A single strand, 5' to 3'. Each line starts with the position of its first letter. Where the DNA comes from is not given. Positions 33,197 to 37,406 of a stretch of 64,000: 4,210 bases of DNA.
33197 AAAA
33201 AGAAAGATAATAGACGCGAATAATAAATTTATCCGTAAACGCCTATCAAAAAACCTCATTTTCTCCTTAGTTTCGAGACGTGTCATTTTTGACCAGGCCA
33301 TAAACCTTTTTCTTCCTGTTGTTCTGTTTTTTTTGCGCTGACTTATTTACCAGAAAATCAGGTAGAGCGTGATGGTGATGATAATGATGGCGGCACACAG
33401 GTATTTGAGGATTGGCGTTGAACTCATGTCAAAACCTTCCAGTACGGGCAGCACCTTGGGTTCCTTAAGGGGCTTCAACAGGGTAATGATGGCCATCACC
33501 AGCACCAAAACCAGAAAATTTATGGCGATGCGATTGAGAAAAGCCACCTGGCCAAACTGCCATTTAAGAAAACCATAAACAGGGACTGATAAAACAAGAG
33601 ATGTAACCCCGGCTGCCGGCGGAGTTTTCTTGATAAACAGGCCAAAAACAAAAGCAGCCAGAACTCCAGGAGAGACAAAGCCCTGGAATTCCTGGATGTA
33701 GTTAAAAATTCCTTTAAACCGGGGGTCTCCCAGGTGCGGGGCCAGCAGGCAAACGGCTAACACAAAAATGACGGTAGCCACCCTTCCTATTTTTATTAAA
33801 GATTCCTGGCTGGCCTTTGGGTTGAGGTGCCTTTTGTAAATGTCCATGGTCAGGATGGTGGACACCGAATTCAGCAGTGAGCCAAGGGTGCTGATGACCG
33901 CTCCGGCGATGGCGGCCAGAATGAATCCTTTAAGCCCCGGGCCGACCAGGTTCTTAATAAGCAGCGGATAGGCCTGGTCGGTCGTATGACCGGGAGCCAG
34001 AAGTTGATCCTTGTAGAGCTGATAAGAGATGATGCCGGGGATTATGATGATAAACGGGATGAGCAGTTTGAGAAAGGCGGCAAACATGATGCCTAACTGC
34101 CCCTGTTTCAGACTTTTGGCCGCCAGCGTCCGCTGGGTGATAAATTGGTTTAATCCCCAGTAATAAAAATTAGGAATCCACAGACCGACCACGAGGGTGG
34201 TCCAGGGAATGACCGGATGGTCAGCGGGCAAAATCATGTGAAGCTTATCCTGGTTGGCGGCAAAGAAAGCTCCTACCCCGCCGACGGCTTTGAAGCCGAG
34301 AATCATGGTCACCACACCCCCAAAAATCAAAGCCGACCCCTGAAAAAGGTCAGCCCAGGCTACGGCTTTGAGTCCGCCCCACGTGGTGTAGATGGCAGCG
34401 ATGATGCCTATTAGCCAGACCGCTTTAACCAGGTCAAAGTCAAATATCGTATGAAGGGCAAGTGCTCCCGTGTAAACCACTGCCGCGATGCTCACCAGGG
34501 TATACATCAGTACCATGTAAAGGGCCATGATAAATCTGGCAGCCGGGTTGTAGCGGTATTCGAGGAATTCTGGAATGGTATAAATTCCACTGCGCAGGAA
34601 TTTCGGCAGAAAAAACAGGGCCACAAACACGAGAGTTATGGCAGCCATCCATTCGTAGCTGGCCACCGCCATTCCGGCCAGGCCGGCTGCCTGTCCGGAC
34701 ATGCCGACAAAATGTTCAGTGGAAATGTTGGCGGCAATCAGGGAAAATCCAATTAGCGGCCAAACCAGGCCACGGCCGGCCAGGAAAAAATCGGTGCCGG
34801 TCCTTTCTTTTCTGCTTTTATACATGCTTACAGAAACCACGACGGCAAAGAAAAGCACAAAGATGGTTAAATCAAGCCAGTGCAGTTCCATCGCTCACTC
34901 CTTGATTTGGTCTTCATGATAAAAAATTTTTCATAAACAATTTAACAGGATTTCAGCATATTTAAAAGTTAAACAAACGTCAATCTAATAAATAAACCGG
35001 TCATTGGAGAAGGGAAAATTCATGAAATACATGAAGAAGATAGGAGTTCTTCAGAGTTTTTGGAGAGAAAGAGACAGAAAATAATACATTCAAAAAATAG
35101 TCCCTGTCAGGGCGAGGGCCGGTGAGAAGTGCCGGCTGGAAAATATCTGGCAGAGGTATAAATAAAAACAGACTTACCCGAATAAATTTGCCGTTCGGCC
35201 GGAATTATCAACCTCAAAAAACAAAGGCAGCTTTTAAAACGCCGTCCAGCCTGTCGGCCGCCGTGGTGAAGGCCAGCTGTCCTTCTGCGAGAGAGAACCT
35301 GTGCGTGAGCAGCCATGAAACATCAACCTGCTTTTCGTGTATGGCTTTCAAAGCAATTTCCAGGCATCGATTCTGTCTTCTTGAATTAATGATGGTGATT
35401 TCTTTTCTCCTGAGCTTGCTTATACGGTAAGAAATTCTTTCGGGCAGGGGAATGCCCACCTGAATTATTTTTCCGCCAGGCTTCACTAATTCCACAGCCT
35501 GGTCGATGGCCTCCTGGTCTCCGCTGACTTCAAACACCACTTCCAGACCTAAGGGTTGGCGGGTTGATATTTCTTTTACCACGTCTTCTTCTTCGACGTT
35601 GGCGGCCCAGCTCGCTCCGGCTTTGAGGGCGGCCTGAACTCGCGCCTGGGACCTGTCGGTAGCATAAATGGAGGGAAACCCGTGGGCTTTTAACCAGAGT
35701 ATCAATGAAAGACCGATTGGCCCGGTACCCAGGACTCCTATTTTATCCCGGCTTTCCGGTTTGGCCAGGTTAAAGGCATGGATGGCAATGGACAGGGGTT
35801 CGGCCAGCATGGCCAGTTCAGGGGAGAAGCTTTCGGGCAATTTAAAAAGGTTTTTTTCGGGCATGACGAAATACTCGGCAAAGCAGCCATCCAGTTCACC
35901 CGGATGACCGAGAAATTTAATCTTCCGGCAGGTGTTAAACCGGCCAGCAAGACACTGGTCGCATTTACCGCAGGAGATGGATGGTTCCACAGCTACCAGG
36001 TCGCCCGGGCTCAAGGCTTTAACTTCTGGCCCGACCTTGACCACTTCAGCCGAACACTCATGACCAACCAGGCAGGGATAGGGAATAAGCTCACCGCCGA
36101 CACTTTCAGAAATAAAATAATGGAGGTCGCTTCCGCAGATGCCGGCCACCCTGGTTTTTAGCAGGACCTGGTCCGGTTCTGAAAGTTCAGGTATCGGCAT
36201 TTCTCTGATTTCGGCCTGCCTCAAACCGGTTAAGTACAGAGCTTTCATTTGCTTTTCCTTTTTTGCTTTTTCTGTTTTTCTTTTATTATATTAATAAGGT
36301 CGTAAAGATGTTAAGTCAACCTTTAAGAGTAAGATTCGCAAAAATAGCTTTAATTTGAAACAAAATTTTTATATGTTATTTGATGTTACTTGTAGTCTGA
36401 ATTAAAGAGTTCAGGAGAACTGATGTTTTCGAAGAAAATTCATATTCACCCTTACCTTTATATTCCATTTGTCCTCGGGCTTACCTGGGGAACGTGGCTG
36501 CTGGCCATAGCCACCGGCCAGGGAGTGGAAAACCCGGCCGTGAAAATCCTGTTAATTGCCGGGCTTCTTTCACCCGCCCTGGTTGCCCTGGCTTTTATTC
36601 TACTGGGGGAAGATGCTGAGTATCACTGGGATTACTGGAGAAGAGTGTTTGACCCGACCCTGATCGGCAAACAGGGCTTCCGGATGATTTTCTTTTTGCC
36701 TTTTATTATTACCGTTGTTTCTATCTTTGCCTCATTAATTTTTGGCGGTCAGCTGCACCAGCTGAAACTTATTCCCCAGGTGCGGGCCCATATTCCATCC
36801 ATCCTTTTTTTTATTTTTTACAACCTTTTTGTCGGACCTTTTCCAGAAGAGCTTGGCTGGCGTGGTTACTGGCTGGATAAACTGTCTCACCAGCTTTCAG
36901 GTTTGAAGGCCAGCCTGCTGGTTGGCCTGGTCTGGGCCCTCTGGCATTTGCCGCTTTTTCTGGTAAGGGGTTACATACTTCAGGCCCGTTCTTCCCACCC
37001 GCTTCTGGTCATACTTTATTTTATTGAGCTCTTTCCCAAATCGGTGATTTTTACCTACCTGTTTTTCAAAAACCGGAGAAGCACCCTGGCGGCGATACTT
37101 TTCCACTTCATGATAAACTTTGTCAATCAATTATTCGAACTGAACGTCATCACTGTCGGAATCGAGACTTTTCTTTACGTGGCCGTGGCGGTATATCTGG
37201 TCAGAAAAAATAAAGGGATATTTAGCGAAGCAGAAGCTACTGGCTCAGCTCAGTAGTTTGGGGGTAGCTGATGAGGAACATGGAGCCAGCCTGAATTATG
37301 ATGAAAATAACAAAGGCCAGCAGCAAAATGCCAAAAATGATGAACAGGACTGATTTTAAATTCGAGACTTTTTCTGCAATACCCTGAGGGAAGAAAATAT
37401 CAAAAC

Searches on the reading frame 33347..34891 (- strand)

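Call 53: search_protein_families(library=pfam, proteins=[window:33347-34891:-], max_evalue=0.0001)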
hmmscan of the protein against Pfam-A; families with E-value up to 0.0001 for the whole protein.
window:33347-34891:- (514 aa): 1 family
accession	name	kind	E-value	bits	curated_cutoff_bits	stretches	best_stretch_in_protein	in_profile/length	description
PF00474.23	SSF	-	3.2e-64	217.8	22.8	1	35-423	1-394/406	Sodium:solute symporter family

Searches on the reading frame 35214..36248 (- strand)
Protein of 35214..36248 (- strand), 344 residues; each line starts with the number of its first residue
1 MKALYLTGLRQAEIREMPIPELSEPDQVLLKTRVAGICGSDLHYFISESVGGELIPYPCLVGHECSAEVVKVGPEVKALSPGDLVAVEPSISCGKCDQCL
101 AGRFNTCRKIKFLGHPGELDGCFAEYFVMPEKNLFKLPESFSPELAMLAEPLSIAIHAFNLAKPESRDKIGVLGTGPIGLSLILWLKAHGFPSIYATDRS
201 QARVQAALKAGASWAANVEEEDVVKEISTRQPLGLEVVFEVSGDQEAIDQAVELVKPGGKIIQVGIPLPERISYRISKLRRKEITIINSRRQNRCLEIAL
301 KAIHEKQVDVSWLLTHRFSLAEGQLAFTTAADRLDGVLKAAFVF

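Call 53: search_protein_families(library=pfam, proteins=[window:35214-36248:-], max_evalue=0.0001)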
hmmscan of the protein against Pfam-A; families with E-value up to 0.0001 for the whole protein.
window:35214-36248:- (344 aa): 4 families
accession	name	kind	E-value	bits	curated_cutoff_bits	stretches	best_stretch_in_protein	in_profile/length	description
PF08240.17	ADH_N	-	4.2e-30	104.5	23.5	1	25-139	2-104/104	Alcohol dehydrogenase GroES-like domain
PF00107.32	ADH_zinc_N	-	1.6e-23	83.5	31.8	1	177-296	1-120/129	Zinc-binding dehydrogenase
PF16912.11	Glu_dehyd_C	-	1.5e-11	44.7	34.9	1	144-337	2-208/211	Glucose dehydrogenase C-terminus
PF03446.21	NAD_binding_2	-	1.6e-05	25.4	21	1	169-287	1-115/161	NAD binding domain of 6-phosphogluconate dehydrogenase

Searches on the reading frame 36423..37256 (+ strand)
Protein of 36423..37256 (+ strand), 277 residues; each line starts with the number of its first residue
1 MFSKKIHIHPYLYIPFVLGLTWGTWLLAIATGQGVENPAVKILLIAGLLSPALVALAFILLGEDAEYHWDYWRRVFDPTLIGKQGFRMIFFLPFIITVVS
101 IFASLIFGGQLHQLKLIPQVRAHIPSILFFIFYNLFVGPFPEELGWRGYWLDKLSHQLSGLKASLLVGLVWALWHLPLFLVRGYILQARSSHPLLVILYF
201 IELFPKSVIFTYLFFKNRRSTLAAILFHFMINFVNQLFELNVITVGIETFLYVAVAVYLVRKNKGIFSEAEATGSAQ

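Call 53: search_protein_families(library=pfam, proteins=[window:36423-37256:+], max_evalue=0.0001)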
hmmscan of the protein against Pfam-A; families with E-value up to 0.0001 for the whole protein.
window:36423-37256:+ (277 aa): 1 family
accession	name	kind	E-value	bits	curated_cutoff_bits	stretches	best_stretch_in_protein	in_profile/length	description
PF02517.21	Rce1-like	-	2.9e-16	60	22.4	1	126-234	3-93/93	Type II CAAX prenyl endopeptidase Rce1-like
